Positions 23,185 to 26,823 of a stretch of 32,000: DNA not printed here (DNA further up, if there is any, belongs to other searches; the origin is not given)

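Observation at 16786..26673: XRE-controlled SNF2 helicase + extended Mod-like methyltransferase + Res-like helicase-nuclease: a helicase-augmented, Type III-like candidate defence system that fits no canonical architecture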

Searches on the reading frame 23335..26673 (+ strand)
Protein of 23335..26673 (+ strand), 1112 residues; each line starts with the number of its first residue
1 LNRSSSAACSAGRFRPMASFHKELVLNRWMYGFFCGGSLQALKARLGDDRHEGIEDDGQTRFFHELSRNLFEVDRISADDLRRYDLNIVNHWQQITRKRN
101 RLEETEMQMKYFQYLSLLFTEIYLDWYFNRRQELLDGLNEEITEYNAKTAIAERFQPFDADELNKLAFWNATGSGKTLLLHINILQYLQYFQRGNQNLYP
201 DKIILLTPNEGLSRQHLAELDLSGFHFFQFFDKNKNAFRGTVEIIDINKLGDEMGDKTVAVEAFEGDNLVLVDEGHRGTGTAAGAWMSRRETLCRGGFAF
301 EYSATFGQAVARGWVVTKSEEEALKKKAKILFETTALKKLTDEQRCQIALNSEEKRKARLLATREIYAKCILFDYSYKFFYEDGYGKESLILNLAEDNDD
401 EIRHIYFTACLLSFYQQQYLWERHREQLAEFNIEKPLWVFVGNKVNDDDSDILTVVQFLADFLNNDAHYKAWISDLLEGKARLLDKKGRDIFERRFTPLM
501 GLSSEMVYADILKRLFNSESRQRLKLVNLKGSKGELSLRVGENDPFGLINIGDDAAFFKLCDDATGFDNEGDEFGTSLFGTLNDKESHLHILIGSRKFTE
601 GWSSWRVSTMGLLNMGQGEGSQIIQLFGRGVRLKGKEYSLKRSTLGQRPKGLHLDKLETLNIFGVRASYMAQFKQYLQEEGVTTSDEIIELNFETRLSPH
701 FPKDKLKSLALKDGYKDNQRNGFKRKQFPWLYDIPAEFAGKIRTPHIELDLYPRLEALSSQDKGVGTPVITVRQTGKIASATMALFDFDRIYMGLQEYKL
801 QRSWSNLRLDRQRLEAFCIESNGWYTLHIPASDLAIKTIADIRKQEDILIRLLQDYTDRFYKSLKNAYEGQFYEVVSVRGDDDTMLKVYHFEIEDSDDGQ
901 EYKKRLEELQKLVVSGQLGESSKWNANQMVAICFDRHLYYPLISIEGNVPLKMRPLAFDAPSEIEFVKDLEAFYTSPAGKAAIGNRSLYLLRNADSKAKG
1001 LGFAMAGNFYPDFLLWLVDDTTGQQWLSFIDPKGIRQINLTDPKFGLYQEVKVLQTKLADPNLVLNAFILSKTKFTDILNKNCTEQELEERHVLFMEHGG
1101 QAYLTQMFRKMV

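Call 4: search_protein_families(library=pfam, proteins=[window:23335-26673:+], max_evalue=0.01)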
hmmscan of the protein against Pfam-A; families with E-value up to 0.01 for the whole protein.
window:23335-26673:+ (1112 aa): 2 families
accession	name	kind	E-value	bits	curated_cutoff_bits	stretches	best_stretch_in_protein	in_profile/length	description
PF04851.21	ResIII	-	1.3e-06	28.9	22.5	1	150-281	14-140/164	Type III restriction enzyme, res subunit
PF00270.35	DEAD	-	0.00046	20.4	26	1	171-225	22-70/167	DEAD/DEAH box helicase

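Call 5: search_protein_families(library=padloc, proteins=[window:23335-26673:+], max_evalue=0.01)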
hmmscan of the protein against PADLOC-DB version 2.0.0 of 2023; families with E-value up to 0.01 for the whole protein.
window:23335-26673:+ (1112 aa): 1 family
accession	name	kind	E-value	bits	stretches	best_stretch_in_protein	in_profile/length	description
PDLC03654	REase_III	-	0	1714.5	1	17-1112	22-1128/1154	Type III restriction enzyme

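Call 10: search_protein_families(library=ncbifam, proteins=[window:23335-26673:+], max_evalue=0.001)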
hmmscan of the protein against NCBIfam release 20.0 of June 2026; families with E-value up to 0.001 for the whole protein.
window:23335-26673:+ (1112 aa): 0 families

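Call 27: search_solved_structures(query=window:23383-26670:+, max_evalue=1, show_alignments=1)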
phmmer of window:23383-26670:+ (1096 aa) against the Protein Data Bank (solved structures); distinct sequences matched with E-value up to 1: 0.

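Call 30: search_dna_similar(query=window:23383-26670:+, collection=plasmids, mode=protein, max_rows=25)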
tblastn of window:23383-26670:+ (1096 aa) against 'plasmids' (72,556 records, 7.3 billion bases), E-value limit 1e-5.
Records with a match: 222; places in all: 231; records where one place covers at least 80% of the query: 25.
Best place of each record, by identity: 60-80% 203; <60% 19.
By first word of the organism name: Escherichia 112; Klebsiella 41; Salmonella 37; Enterobacter 6; Enterococcus 5; Citrobacter 3; Raoultella 2; Priestia 2; Athalassotoga 2; Shigella 2; and 10 more.
By predicted mobility (MOB-suite, as given by PLSDB): conjugative 171; non-mobilizable 40; mobilizable 11.
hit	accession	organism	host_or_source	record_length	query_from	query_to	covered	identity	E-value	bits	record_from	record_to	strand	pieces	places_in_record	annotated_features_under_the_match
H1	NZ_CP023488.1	Klebsiella pneumoniae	Homo sapiens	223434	3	1095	100%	68.1%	0e+0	1519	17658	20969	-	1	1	DEAD/DEAH box helicase family protein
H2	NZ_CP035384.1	Klebsiella pneumoniae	cell culture,blood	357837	3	1095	100%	68.1%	0e+0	1519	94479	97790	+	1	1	DEAD/DEAH box helicase family protein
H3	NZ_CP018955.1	Escherichia coli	Homo sapiens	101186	3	1095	100%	68.1%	0e+0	1519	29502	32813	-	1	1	DEAD/DEAH box helicase family protein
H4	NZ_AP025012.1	Raoultella ornithinolytica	-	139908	3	1095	100%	68.1%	0e+0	1519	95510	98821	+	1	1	DEAD/DEAH box helicase family protein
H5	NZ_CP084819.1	Klebsiella quasipneumoniae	Homo sapiens,Whole organism,blood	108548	3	1095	100%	68.1%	0e+0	1519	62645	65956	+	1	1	DEAD/DEAH box helicase family protein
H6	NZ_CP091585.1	Klebsiella pneumoniae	Homo sapiens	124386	3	1095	100%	68.1%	0e+0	1519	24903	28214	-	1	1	DEAD/DEAH box helicase family protein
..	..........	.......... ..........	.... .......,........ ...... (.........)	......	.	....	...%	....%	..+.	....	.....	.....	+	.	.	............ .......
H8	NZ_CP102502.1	Citrobacter youngae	Homo sapiens,Blood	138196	3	1095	100%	68.1%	0e+0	1519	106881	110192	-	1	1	DEAD/DEAH box helicase family protein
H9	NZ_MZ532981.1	Klebsiella oxytoca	-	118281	3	1095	100%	68.1%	0e+0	1519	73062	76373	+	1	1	DEAD/DEAH box helicase family protein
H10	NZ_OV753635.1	Klebsiella quasipneumoniae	-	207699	3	1095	100%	68.1%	0e+0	1519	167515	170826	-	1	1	DEAD/DEAH box helicase family protein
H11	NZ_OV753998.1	Klebsiella quasipneumoniae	-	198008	3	1095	100%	68.1%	0e+0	1519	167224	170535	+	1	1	DEAD/DEAH box helicase family protein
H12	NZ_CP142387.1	Klebsiella pneumoniae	Homo sapiens,whole organism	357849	3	1095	100%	68.1%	0e+0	1519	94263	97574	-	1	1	DEAD/DEAH box helicase family protein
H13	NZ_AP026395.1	Klebsiella quasipneumoniae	-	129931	3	1095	100%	66.8%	0e+0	1482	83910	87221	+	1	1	DEAD/DEAH box helicase family protein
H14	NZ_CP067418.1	Aeromonas media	cell culture,water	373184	3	1096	100%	66.2%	0e+0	1483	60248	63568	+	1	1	DEAD/DEAH box helicase family protein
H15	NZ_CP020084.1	Blastomonas fulva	Cell culture,microcystis culture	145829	3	1096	100%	63.2%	0e+0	1397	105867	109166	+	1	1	DEAD/DEAH box helicase family protein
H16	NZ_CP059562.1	Conchiformibius steedae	dog,whole organism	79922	4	1096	100%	48.0%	0e+0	968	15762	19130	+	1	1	DEAD/DEAH box helicase family protein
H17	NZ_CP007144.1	Hymenobacter swuensis DY53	-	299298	3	1096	100%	39.3%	0e+0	706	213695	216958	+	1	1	DEAD/DEAH box helicase family protein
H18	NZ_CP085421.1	Priestia megaterium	single cell,soil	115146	4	1081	98%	37.0%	0e+0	619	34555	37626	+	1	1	DEAD/DEAH box helicase family protein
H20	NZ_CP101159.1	Natronosalvus amylolyticus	cell culture,sediment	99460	8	1095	99%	36.2%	0e+0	610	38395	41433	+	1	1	DEAD/DEAH box helicase family protein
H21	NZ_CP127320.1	Escherichia coli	Gallus gallus domesticus,Cell ...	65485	557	1096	49%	66.7%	0e+0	760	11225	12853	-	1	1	none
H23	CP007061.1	Halobacterium sp. DL1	-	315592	32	1085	96%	33.5%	5e-152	510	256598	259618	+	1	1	type III restriction endonuclease subunit R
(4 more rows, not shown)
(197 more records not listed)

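Call 31: get_annotated_region(hit=H3, flank=10000)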
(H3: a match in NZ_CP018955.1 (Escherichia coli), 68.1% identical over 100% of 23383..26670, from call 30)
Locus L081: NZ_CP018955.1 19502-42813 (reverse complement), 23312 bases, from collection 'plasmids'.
description: Escherichia coli strain Ecol_316 plasmid pEC316_2, complete sequence
organism: Escherichia coli (NCBI taxid 562)
taxonomy: Bacteria; Pseudomonadota; Gammaproteobacteria; Enterobacterales; Enterobacteriaceae; Escherichia; Escherichia coli
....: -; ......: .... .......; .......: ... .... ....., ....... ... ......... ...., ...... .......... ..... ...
typing (MOB-suite, as given by PLSDB): conjugative; replicon IncFIB,IncFII; relaxase MOBF,MOBF; mating-pair formation MPF_F
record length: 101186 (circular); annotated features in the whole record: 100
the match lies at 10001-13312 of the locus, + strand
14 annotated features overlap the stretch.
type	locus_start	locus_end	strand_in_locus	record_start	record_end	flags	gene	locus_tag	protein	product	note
CDS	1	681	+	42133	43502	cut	-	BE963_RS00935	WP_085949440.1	IS3-like element ISKpn8 family transposase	GO:0006313 - DNA transposition [Evidence IEA]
CDS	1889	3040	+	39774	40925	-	-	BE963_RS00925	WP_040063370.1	IS30 family transposase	-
CDS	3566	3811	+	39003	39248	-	-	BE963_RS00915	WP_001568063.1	helix-turn-helix transcriptional regulator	-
CDS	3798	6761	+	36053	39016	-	-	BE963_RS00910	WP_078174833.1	SNF2-related protein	-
CDS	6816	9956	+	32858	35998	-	-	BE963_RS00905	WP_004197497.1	DNA methyltransferase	-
CDS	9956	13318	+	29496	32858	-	-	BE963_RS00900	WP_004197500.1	DEAD/DEAH box helicase family protein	-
CDS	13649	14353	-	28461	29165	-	-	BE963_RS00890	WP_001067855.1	IS6-like element IS26 family transposase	GO:0006313 - DNA transposition [Evidence IEA]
CDS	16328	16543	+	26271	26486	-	-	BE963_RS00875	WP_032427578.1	hypothetical protein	-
CDS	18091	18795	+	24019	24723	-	-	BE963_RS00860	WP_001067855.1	IS6-like element IS26 family transposase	GO:0006313 - DNA transposition [Evidence IEA]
CDS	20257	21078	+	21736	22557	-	-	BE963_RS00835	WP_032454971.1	DUF932 domain-containing protein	-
CDS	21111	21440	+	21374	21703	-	-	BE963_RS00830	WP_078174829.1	DUF5983 family protein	-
CDS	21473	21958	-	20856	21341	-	-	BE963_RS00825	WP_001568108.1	transglycosylase SLT domain-containing protein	-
CDS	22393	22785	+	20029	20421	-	traM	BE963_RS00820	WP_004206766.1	conjugal transfer relaxosome DNA-binding protein TraM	-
CDS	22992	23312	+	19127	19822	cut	-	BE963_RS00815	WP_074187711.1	transcriptional regulator TraJ family protein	-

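Call 36: get_annotated_region(hit=H17, flank=9000)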
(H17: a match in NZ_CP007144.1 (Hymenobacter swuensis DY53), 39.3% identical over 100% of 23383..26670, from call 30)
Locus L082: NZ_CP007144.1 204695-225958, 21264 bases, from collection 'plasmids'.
description: Hymenobacter swuensis DY53 plasmid pHsw1, complete sequence
organism: Hymenobacter swuensis DY53 (NCBI taxid 1227739)
taxonomy: Bacteria; Bacteroidota; Cytophagia; Cytophagales; Hymenobacteraceae; Hymenobacter; Hymenobacter swuensis; Hymenobacter swuensis DY53
host: -; source: -; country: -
typing (MOB-suite, as given by PLSDB): mobilizable; replicon rep_cluster_1754; relaxase MOBB
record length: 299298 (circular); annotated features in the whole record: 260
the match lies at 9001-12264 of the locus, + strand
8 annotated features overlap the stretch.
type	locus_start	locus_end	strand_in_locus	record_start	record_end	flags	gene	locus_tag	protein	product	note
CDS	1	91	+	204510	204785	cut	-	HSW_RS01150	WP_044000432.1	hypothetical protein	-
CDS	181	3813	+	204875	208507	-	-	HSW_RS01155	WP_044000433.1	AAA family ATPase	-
CDS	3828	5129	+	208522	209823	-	-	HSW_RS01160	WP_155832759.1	hypothetical protein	-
CDS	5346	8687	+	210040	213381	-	-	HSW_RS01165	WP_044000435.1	DNA methyltransferase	GO:0006306 - DNA methylation [Evidence IEA]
CDS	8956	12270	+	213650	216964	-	-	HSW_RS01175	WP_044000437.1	DEAD/DEAH box helicase family protein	-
CDS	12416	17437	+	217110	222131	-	-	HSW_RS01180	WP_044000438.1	AAA domain-containing protein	-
CDS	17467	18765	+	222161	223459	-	-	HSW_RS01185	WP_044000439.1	bifunctional DNA primase/polymerase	-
CDS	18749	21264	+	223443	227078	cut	-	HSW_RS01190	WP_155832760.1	helicase C-terminal domain-containing protein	GO:0006139 - nucleobase-containing compound metabolic process [Evidence IEA]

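Call 37: get_annotated_region(hit=H18, flank=9000)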
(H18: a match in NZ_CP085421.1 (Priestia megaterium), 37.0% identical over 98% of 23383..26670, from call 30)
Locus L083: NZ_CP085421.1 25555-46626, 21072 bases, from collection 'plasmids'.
description: Priestia megaterium strain CK7 plasmid unnamed6, complete sequence
organism: Priestia megaterium (NCBI taxid 1404)
taxonomy: Bacteria; Bacillota; Bacilli; Bacillales; Bacillaceae; Priestia; Priestia megaterium
host: -; source: single cell,soil; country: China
typing (MOB-suite, as given by PLSDB): mobilizable; replicon rep_cluster_385; relaxase MOBP
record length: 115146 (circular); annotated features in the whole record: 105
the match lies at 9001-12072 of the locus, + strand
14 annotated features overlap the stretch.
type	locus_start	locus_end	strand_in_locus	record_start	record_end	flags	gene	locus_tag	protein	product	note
CDS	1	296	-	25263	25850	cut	-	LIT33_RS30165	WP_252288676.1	SMI1/KNR4 family protein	GO:0042546 - cell wall biogenesis [Evidence IEA]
CDS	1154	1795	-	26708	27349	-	-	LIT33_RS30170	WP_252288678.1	hypothetical protein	-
CDS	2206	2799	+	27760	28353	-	-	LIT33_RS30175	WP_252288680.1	helix-turn-helix domain-containing protein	-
CDS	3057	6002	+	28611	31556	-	-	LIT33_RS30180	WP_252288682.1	ATP-dependent DNA helicase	-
CDS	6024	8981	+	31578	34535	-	-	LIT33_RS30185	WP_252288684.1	DNA methyltransferase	-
CDS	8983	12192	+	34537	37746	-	-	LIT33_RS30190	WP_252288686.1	DEAD/DEAH box helicase family protein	-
CDS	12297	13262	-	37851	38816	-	-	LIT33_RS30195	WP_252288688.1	exonuclease domain-containing protein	-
CDS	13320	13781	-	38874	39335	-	-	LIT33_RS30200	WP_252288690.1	hypothetical protein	-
CDS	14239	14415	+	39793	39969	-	-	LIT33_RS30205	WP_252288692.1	hypothetical protein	-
CDS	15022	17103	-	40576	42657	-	-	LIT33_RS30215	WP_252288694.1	hypothetical protein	-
CDS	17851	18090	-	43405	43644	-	-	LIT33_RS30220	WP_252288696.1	hypothetical protein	-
CDS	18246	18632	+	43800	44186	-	mutT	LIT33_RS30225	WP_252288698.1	8-oxo-dGTP diphosphatase MutT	GO:0006281 - DNA repair [Evidence IEA]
CDS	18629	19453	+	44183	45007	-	-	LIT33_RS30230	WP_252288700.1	HNH endonuclease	-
CDS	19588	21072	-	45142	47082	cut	-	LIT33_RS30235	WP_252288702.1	UvrD-helicase domain-containing protein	-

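Call 38: get_annotated_region(hit=H23, flank=9000)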
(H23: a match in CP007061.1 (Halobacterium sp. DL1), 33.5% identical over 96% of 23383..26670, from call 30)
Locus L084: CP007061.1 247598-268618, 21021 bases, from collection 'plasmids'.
description: Halobacterium sp. DL1 plasmid, complete sequence
organism: Halobacterium sp. DL1 (NCBI taxid 751944)
taxonomy: Archaea; Euryarchaeota; Halobacteria; Halobacteriales; Halobacteriaceae; Halobacterium; Halobacterium sp. DL1
host: -; source: -; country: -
typing (MOB-suite, as given by PLSDB): non-mobilizable; mating-pair formation MPF_T
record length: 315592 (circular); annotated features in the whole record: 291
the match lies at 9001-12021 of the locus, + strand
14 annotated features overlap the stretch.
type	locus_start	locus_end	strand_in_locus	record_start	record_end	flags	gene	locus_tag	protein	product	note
CDS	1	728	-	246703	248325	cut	-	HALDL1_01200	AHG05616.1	exonuclease V subunit beta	-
CDS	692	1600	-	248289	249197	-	-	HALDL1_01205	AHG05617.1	hypothetical protein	-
CDS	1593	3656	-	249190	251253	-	-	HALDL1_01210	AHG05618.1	DNA helicase UvrD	-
CDS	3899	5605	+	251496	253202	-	-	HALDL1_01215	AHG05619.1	ATPase AAA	-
CDS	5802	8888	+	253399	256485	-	-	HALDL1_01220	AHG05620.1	restriction endonuclease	-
CDS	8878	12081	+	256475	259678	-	-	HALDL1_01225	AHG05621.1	type III restriction endonuclease subunit R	-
CDS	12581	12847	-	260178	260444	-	-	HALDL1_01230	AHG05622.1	repressor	-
CDS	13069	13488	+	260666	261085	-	-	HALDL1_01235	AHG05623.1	hypothetical protein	-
CDS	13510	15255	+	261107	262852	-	-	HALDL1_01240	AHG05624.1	hypothetical protein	-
CDS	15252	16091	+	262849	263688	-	-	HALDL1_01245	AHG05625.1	hypothetical protein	-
CDS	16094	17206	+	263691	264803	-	-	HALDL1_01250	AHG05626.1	hypothetical protein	-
CDS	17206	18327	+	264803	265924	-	-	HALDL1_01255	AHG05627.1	hypothetical protein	-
CDS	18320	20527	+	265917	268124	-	-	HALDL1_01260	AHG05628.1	transferase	-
CDS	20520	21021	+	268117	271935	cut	-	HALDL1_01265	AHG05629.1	conjugal transfer protein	-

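Call 39: get_annotated_region(hit=H20, flank=9000)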
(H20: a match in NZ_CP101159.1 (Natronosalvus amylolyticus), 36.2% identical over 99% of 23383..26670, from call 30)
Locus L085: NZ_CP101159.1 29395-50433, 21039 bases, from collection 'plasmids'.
description: Natronosalvus amylolyticus strain WLHSJ1 plasmid unnamed3, complete sequence
organism: Natronosalvus amylolyticus (NCBI taxid 2961994)
taxonomy: Archaea; Euryarchaeota; Halobacteria; Halobacteriales; Natrialbaceae; Natronosalvus; Natronosalvus amylolyticus
host: -; source: cell culture,sediment; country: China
typing (MOB-suite, as given by PLSDB): non-mobilizable
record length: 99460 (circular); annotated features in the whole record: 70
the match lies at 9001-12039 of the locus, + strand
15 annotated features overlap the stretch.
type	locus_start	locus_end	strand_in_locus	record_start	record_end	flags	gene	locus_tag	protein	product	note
CDS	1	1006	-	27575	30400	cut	-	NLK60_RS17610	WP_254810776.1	DEAD/DEAH box helicase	-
CDS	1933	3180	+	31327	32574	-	-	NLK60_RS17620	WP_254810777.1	hypothetical protein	-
CDS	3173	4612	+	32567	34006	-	-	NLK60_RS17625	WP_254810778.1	hypothetical protein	-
CDS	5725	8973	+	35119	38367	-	-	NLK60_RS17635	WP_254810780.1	DNA methyltransferase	GO:0006306 - DNA methylation [Evidence IEA]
CDS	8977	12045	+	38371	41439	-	-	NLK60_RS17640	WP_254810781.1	DEAD/DEAH box helicase family protein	-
CDS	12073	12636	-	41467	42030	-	-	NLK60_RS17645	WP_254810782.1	hypothetical protein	-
CDS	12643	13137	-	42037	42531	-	-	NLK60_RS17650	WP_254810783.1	hypothetical protein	-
CDS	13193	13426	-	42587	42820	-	-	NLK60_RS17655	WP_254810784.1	hypothetical protein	-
CDS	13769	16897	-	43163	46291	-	-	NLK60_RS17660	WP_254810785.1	hypothetical protein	-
CDS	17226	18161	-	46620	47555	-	-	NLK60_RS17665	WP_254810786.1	DUF955 domain-containing protein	-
CDS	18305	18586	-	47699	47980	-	-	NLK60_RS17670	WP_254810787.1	helix-turn-helix transcriptional regulator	-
CDS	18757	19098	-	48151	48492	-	-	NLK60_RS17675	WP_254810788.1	PemK-like protein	-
CDS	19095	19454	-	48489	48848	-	-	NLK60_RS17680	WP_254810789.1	helix-turn-helix domain-containing protein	-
CDS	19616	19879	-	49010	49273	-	-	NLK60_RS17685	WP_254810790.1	hypothetical protein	-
CDS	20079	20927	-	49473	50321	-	-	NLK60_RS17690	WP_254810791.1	DNA-binding protein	-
